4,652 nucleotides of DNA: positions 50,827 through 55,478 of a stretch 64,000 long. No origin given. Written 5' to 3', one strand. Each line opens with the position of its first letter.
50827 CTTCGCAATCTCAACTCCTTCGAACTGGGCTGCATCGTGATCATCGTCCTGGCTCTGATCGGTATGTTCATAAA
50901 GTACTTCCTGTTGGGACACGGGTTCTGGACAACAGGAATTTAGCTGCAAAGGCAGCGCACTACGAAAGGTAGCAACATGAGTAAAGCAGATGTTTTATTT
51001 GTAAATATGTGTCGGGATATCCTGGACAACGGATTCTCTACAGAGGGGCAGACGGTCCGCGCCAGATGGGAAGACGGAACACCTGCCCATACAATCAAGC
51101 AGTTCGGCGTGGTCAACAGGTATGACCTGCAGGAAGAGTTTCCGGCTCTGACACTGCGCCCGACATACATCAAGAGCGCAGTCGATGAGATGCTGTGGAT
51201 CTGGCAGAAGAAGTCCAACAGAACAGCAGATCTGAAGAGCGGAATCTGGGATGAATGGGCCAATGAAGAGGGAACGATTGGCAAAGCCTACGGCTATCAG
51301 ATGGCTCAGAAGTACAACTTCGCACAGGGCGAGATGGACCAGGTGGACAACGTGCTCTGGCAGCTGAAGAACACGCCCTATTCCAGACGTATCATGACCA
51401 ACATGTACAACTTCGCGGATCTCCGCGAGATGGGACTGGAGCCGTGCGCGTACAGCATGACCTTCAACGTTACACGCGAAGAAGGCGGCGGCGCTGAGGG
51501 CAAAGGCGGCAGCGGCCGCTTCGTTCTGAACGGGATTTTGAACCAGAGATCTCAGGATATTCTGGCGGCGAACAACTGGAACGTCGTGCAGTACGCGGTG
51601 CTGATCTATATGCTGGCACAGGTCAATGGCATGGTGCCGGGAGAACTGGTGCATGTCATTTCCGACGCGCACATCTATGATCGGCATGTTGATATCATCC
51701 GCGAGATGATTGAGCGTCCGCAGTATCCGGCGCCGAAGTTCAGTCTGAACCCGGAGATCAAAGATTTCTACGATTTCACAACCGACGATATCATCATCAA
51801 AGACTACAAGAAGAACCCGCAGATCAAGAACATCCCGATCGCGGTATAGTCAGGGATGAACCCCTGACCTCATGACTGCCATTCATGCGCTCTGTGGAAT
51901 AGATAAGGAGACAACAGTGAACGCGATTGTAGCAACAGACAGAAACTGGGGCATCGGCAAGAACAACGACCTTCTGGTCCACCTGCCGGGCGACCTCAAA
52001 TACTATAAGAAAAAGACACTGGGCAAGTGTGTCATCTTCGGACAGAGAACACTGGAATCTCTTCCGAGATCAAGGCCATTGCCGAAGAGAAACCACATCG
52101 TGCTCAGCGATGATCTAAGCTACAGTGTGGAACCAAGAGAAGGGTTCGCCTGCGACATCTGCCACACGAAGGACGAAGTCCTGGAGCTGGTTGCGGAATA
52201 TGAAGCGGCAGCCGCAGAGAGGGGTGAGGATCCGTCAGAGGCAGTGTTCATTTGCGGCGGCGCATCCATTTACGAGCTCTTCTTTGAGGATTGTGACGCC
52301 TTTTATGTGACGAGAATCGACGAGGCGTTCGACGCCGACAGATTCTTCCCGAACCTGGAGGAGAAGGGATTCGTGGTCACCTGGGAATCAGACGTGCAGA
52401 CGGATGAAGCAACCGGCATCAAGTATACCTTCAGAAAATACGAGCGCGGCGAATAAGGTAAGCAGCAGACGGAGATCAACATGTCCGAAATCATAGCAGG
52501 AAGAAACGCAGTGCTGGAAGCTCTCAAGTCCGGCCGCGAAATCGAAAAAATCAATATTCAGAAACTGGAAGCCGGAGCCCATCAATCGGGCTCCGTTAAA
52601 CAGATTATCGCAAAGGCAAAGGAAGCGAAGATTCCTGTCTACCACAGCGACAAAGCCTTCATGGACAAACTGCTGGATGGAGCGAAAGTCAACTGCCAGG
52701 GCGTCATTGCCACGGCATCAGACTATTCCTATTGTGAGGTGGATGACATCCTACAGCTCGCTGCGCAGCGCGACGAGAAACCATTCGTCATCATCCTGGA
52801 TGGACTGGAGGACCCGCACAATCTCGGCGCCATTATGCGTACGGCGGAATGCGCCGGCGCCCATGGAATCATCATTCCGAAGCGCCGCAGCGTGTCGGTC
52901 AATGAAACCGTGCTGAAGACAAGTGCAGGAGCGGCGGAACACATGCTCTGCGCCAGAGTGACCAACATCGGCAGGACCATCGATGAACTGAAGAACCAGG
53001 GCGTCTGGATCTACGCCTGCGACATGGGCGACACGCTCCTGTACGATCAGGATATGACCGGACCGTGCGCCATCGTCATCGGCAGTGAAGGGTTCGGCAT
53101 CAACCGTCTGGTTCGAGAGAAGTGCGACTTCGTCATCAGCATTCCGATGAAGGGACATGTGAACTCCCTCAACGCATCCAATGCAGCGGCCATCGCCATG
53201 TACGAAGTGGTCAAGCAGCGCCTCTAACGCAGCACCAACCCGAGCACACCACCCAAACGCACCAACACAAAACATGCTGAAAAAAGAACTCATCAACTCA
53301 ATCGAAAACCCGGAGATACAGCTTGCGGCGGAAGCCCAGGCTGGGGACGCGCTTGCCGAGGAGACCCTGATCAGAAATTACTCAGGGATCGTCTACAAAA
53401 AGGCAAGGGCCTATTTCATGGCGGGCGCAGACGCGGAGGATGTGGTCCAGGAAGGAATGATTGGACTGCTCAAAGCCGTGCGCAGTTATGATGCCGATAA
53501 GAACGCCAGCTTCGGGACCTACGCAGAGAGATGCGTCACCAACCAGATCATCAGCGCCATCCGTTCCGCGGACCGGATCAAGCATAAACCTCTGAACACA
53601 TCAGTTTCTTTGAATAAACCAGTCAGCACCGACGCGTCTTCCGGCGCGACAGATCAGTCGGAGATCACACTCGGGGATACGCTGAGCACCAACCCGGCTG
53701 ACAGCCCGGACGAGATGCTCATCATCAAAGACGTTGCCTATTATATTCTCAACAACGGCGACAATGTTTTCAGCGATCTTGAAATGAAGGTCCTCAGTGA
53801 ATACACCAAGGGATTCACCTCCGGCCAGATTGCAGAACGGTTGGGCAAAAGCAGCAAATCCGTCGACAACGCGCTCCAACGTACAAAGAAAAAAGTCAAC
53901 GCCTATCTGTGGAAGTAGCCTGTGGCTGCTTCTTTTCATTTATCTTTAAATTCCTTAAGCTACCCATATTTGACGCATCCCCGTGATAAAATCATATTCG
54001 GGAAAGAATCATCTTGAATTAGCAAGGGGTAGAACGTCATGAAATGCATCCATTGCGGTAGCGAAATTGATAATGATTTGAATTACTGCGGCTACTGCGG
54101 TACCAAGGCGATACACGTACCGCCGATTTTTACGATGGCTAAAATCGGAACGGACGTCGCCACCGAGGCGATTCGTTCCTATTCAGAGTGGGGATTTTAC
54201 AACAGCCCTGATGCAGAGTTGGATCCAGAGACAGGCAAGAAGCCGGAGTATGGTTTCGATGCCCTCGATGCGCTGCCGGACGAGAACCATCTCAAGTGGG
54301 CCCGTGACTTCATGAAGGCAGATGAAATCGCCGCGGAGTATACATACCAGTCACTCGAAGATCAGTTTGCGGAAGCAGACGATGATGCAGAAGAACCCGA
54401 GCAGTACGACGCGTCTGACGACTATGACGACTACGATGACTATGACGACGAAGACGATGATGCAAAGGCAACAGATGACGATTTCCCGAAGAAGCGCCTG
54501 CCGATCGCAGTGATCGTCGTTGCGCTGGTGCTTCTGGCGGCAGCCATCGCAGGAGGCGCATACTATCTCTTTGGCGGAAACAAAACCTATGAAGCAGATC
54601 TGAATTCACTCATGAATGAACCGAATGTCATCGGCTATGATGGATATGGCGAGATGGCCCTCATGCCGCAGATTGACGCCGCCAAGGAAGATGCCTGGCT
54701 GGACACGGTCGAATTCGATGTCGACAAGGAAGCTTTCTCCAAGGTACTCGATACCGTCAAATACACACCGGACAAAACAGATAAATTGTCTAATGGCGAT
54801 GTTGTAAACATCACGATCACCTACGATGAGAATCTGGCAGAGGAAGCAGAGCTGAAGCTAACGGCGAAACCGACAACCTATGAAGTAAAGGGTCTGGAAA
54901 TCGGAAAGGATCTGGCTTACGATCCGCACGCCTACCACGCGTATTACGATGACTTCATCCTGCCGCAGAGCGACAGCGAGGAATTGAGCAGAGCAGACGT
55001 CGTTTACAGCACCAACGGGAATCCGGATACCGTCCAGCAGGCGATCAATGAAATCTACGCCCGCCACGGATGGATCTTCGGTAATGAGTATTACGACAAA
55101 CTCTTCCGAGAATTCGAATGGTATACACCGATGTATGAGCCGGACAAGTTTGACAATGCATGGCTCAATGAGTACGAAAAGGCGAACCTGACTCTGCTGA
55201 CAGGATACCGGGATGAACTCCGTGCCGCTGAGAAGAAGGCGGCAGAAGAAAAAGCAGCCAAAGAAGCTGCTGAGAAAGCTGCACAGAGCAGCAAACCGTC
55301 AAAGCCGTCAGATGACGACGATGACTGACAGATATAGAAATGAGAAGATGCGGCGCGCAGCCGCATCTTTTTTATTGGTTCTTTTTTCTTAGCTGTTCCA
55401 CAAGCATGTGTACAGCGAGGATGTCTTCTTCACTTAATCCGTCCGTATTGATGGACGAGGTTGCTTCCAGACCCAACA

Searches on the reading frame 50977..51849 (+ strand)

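Call 44: search_protein_families(library=pfam, proteins=[window:50977-51849:+])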
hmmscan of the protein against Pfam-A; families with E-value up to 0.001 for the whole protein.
window:50977-51849:+ (290 aa): 1 family
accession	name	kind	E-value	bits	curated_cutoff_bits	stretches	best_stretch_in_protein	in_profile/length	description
PF00303.24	Thymidylat_synt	-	1.1e-84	284.1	24.3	1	8-285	3-262/266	Thymidylate synthase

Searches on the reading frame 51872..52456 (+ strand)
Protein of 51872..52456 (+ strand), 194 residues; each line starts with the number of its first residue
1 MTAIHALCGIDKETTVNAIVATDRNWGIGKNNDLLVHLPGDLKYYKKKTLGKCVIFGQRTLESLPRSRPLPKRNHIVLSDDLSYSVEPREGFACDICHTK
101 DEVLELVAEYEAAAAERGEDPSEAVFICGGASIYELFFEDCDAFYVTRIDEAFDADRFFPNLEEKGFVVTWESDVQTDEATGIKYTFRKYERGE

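Call 44: search_protein_families(library=pfam, proteins=[window:51872-52456:+])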
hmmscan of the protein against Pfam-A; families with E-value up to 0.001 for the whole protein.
window:51872-52456:+ (194 aa): 1 family
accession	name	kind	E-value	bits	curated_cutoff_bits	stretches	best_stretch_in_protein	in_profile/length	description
PF00186.24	DHFR_1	-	3.9e-43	147.3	25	1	16-192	2-159/159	Dihydrofolate reductase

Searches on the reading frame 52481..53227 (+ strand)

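Call 44: search_protein_families(library=pfam, proteins=[window:52481-53227:+])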
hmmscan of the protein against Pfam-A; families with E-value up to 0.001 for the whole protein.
window:52481-53227:+ (248 aa): 2 families
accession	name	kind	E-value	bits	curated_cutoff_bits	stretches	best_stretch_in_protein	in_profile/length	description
PF00588.24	SpoU_methylase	-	3.5e-44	150.8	29.7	1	102-241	2-142/142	SpoU rRNA Methylase family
PF08032.17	SpoU_sub_bind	-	1.2e-14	54.8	22.8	1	4-84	1-75/76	RNA 2'-O ribose methyltransferase substrate binding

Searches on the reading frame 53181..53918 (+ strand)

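Call 44: search_protein_families(library=pfam, proteins=[window:53181-53918:+])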
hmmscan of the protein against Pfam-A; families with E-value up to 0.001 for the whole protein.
window:53181-53918:+ (245 aa): 3 families
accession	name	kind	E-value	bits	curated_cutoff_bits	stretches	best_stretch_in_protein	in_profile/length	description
PF04542.20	Sigma70_r2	-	1.4e-19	70.1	24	1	63-132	1-70/71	Sigma-70 region 2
PF08281.18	Sigma70_r4_2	-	3.1e-06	27.1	25.7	1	208-238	23-53/54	Sigma-70, region 4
PF00196.25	GerE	-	2.3e-05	24.4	23.5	1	196-241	2-47/57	Bacterial regulatory proteins, luxR family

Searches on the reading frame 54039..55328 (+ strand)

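Call 44: search_protein_families(library=pfam, proteins=[window:54039-55328:+])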
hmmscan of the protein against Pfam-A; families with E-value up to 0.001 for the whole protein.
window:54039-55328:+ (429 aa): 2 families
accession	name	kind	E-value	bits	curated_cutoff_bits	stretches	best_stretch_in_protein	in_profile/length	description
PF13308.11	YARHG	-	3.4e-11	43.4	27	1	306-387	3-80/85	YARHG domain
PF24460.1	DUF7575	-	5.4e-05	22.9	28.5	1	2-23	5-26/28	Domain of unknown function (DUF7575)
